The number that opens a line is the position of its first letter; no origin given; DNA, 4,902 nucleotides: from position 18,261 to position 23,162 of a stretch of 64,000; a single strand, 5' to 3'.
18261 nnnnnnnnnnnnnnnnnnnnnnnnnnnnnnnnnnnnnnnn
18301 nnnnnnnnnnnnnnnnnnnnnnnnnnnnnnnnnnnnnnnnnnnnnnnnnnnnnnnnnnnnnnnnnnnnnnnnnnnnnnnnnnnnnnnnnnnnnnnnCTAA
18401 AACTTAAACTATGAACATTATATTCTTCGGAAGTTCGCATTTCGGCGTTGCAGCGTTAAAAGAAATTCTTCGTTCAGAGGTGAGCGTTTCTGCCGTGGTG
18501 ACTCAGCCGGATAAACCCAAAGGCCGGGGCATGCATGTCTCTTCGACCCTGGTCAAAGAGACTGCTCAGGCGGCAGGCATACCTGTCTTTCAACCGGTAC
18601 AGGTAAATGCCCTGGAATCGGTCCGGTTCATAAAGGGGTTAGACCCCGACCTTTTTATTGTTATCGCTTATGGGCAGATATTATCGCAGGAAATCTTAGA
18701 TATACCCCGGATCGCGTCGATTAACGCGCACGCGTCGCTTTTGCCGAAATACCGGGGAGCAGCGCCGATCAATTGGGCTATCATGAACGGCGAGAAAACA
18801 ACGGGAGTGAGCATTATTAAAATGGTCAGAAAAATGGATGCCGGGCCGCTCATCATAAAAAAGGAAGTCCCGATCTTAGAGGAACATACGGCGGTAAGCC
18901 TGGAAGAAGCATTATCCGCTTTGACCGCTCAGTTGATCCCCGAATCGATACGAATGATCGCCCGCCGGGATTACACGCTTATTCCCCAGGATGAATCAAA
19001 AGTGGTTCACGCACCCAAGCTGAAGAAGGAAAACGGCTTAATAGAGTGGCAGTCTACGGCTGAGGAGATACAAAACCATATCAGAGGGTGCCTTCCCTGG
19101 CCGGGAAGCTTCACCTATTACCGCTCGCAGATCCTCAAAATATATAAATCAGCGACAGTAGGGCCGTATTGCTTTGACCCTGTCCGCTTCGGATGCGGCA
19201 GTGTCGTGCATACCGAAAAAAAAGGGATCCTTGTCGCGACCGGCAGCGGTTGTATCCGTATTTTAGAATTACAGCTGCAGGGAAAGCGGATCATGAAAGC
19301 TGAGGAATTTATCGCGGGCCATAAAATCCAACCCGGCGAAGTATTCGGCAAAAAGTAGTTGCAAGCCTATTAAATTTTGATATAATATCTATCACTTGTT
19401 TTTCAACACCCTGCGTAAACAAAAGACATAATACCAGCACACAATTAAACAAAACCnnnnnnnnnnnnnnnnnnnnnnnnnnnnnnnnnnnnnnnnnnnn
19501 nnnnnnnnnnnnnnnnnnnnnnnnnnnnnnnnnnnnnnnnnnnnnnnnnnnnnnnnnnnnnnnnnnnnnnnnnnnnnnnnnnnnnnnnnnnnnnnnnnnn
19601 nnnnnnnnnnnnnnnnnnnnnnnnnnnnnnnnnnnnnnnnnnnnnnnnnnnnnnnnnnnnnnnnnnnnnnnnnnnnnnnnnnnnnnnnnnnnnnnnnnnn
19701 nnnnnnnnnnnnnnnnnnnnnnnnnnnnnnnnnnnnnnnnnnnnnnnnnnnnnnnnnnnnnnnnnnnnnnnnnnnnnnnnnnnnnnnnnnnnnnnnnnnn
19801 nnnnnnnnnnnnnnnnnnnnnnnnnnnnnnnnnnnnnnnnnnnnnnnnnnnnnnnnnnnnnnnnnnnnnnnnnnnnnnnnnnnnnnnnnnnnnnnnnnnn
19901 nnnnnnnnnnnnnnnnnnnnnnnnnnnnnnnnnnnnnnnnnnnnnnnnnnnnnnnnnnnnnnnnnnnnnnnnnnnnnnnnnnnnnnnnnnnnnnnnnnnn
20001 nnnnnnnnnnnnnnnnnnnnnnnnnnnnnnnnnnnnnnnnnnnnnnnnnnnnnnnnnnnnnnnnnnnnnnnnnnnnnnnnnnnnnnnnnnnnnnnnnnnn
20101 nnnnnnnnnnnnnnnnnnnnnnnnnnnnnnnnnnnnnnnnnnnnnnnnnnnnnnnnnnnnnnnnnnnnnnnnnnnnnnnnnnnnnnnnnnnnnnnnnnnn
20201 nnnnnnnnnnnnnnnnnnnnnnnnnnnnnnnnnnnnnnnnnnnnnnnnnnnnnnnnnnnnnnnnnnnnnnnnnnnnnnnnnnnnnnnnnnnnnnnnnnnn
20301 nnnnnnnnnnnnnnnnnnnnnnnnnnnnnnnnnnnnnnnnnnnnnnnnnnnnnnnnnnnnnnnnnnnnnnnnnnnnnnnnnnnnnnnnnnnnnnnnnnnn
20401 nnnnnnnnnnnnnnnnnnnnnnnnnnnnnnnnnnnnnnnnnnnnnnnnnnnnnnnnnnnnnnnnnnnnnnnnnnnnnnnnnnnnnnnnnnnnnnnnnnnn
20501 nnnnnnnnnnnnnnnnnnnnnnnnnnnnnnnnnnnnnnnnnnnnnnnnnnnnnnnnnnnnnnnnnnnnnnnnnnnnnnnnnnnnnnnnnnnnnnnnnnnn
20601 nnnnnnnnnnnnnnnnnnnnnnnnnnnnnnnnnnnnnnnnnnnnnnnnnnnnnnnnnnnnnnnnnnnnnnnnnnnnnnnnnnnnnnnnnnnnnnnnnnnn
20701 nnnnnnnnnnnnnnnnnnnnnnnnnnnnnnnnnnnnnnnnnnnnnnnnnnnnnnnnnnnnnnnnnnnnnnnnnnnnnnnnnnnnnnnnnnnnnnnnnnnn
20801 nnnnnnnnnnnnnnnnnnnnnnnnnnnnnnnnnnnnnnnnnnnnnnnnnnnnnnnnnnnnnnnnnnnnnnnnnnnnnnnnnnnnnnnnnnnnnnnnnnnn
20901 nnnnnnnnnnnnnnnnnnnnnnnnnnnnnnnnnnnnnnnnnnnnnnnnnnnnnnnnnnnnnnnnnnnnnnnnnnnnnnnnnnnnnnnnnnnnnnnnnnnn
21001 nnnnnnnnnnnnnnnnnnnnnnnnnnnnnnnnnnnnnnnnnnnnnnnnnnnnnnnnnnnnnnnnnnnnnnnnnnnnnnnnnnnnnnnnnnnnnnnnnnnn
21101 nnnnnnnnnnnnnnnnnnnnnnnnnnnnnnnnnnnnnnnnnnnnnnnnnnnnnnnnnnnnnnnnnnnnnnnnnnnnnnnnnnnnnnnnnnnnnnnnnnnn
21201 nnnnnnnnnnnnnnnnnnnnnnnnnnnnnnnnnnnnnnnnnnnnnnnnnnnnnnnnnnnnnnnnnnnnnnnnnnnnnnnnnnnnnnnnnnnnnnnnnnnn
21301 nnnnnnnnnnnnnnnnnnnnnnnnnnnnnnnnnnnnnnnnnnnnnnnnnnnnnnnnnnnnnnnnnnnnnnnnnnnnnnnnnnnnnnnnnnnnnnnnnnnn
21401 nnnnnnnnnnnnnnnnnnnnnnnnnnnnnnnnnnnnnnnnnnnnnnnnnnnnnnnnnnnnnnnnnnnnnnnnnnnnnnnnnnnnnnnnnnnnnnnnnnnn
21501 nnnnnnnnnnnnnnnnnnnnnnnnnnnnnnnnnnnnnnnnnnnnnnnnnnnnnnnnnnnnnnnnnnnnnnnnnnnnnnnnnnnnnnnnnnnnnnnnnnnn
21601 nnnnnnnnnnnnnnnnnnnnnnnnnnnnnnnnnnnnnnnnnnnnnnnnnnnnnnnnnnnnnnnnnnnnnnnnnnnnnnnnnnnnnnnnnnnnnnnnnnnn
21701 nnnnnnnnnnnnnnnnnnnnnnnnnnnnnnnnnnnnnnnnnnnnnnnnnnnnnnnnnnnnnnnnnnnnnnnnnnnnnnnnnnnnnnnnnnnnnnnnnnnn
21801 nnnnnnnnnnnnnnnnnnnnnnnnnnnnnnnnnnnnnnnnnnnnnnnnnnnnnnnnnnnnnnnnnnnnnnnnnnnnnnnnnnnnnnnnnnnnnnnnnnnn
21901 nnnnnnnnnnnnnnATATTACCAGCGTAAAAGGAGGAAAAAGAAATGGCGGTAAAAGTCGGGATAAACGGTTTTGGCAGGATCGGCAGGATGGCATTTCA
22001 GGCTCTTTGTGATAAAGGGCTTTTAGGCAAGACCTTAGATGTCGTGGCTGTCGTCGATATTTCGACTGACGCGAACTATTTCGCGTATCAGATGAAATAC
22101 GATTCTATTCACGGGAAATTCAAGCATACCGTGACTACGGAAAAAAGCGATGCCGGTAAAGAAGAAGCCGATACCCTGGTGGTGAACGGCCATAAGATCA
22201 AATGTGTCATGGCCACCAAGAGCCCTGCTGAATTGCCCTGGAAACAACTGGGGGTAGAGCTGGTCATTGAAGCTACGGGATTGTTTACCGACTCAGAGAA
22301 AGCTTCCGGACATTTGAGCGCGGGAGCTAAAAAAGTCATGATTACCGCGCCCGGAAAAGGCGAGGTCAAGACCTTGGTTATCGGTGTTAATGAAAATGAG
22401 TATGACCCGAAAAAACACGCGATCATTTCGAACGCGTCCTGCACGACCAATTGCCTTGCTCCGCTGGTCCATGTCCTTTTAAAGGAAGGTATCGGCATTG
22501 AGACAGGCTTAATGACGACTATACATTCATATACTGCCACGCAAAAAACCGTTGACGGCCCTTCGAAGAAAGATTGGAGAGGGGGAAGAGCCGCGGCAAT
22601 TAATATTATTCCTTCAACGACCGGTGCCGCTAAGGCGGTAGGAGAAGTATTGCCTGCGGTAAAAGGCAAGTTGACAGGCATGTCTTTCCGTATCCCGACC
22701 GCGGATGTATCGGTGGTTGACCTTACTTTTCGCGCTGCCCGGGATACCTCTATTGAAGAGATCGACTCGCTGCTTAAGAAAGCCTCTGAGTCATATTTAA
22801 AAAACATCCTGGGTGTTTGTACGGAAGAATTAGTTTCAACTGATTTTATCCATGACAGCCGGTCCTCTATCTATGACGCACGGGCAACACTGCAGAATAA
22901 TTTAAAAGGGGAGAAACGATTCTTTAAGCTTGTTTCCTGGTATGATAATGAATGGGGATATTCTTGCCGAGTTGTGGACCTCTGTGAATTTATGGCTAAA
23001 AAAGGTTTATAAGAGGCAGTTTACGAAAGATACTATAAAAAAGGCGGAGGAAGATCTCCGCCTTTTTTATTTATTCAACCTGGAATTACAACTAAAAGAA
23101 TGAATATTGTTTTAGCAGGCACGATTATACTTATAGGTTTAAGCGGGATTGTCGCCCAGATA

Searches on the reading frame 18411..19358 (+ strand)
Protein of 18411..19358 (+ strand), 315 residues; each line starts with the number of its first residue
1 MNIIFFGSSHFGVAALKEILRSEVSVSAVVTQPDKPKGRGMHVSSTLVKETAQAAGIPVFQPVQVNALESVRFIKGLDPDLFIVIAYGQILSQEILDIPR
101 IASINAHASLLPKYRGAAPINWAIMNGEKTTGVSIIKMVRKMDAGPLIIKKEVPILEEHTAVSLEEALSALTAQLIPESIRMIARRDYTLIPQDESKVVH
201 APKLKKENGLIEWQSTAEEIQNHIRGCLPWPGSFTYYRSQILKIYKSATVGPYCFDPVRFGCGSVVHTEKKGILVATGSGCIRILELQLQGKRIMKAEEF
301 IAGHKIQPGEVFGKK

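Call 65: search_protein_families(library=pfam, proteins=[window:18411-19358:+], max_evalue=0.001)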
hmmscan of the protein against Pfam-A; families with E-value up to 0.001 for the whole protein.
window:18411-19358:+ (315 aa): 2 families
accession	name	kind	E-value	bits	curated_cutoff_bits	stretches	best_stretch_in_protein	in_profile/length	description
PF00551.24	Formyl_trans_N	-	3.8e-37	128.2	26.1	1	1-179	1-180/181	Formyl transferase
PF02911.23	Formyl_trans_C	-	6.5e-27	94.1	21.1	1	203-304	1-99/100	Formyl transferase, C-terminal domain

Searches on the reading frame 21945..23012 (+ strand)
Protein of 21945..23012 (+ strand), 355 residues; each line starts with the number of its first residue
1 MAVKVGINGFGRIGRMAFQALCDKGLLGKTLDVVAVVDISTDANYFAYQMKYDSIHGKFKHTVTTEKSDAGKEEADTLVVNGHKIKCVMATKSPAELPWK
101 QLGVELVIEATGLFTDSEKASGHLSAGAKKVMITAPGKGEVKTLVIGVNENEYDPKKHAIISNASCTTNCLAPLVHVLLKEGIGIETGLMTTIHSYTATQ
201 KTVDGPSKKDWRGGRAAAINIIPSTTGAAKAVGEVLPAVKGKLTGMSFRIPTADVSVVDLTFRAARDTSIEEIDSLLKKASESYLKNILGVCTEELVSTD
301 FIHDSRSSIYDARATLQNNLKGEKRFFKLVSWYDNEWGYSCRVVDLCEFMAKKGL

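Call 65: search_protein_families(library=pfam, proteins=[window:21945-23012:+], max_evalue=0.001)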
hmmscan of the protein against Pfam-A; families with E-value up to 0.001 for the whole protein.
window:21945-23012:+ (355 aa): 2 families
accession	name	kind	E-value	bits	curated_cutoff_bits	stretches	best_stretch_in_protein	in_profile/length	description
PF02800.25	Gp_dh_C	-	1.5e-61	207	24.4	1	171-333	1-158/158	Glyceraldehyde 3-phosphate dehydrogenase, C-terminal domain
PF00044.30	Gp_dh_N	-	4e-31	107.7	31.7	1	3-116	1-100/101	Glyceraldehyde 3-phosphate dehydrogenase, NAD binding domain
